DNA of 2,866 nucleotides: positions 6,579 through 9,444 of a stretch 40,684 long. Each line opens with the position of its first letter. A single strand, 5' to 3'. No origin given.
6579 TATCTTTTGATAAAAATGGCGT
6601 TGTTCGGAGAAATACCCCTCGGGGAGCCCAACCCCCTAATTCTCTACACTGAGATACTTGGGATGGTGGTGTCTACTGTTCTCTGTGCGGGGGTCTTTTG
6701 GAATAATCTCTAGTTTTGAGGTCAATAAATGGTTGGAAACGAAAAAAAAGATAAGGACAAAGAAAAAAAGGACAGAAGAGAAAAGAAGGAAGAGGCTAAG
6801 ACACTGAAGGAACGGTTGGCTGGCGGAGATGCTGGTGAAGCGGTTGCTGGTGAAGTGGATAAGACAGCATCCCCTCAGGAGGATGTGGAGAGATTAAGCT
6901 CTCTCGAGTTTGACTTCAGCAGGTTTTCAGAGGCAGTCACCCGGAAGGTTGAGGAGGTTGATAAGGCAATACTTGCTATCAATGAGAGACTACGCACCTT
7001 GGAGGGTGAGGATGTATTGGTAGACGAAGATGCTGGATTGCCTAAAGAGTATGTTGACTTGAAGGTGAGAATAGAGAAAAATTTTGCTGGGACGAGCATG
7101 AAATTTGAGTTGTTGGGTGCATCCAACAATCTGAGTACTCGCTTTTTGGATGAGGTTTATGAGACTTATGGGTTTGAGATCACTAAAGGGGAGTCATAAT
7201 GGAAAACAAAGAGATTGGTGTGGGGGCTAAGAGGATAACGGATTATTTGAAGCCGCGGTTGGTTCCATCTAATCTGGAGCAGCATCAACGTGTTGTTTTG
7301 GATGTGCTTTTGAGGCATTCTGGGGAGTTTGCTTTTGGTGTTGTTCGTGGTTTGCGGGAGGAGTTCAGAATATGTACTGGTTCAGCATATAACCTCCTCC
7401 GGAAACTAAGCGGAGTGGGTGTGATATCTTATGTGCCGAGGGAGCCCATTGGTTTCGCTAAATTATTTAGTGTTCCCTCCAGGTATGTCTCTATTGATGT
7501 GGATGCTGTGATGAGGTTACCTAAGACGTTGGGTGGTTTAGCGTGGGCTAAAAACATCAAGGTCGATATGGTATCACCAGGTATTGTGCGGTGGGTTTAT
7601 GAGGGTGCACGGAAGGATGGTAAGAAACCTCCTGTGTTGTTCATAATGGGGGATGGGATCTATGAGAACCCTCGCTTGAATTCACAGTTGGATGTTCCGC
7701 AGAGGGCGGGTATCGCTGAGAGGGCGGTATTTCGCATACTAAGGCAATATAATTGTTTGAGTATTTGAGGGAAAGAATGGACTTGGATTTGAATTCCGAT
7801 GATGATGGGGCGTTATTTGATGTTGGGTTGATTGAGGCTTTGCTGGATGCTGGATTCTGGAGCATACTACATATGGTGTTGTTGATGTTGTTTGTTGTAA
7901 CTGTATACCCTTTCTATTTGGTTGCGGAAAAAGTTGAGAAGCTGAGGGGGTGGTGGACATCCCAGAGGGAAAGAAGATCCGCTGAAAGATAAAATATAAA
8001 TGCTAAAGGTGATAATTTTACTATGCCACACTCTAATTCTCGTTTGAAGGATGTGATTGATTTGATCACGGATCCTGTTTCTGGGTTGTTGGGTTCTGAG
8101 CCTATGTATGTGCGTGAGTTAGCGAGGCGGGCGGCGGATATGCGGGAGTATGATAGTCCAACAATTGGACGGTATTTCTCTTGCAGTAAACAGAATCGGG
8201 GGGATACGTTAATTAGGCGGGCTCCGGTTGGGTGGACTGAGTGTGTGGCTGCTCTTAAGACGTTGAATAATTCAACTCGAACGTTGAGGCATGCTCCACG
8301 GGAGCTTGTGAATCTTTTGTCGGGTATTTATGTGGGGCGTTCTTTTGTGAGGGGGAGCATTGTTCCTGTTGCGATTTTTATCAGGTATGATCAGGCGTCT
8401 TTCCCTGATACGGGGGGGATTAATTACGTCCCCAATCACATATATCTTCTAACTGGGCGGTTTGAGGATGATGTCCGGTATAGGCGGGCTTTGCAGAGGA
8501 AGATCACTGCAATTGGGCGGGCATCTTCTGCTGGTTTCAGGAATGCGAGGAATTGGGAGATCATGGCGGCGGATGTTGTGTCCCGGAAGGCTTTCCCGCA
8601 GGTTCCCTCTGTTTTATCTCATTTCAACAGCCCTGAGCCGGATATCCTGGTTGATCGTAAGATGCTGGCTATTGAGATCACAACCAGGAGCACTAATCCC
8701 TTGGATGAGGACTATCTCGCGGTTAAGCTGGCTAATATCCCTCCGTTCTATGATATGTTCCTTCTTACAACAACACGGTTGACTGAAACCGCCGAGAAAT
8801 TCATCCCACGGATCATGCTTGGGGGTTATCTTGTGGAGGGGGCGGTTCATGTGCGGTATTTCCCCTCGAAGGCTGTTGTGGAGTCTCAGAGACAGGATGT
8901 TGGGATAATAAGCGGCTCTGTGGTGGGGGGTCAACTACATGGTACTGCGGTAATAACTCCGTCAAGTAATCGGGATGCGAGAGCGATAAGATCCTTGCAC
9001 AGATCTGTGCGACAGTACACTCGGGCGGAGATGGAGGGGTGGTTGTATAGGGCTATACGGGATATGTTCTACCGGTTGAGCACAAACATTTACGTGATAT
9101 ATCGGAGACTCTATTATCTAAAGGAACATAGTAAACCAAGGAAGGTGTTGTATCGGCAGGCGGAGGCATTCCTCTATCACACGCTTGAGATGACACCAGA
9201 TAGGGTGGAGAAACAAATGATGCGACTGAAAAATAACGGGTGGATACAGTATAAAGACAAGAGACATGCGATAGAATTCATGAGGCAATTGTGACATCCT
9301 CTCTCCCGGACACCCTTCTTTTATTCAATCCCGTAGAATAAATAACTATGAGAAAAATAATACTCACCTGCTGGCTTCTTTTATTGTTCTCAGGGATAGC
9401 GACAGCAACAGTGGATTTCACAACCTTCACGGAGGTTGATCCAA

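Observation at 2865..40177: Kilobase-scale mosaic of G+T-rich and A+C-rich blocks on one coding strand, with synonymous-codon switching inside single genes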

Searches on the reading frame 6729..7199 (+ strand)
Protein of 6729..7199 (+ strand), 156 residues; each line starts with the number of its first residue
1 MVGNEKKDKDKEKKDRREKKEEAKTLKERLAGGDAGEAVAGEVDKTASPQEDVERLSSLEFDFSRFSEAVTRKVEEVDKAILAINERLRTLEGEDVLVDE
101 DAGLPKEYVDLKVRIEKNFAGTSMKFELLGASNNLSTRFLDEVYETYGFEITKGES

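Call 4: search_protein_families(library=pfam, proteins=[window:6729-7199:+])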
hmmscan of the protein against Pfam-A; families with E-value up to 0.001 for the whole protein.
window:6729-7199:+ (156 aa): 0 families

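Call 52: search_protein_families(library=phrogs, proteins=[window:6729-7199:+], max_evalue=0.01)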
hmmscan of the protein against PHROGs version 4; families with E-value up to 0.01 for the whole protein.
window:6729-7199:+ (156 aa): 1 family
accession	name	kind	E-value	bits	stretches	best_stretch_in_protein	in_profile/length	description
phrog_2831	-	unknown function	0.0013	19.2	1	12-100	96-177/295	-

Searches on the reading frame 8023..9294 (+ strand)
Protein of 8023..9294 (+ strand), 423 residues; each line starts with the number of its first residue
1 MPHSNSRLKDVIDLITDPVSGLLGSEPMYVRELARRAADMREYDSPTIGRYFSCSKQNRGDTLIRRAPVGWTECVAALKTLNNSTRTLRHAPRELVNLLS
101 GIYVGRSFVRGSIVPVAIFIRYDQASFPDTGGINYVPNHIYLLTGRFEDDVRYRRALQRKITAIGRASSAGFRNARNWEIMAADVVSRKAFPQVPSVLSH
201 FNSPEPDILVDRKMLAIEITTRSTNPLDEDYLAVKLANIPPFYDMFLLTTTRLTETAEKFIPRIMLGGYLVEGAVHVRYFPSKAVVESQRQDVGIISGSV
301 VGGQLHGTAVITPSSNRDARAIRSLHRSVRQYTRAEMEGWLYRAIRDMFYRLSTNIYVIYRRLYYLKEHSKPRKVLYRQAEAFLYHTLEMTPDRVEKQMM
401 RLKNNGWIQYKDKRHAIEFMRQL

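Call 4: search_protein_families(library=pfam, proteins=[window:8023-9294:+])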
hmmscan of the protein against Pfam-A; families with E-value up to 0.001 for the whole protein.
window:8023-9294:+ (423 aa): 0 families

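Call 14: find_related_loci(query=window:8023-9294:+, collection=viral_contigs, flank=10000)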
Query window:8023-9294:+ (423 aa) in viral_contigs; peptide patterns used: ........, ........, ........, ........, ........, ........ (x = any residue, [..] = any of these).
1 stretches matched a pattern, but none encodes a relative of the query by tblastn (E <= 1e-3).

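Call 46: find_encoding_contigs(protein=window:8023-9294:+, flank=10000, max_places=6)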
Protein window:8023-9294:+ (423 aa): no gene with exactly this product is on record in the collection.

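Call 52: search_protein_families(library=phrogs, proteins=[window:8023-9294:+], max_evalue=0.01)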
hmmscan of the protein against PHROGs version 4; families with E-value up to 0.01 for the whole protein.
window:8023-9294:+ (423 aa): 0 families
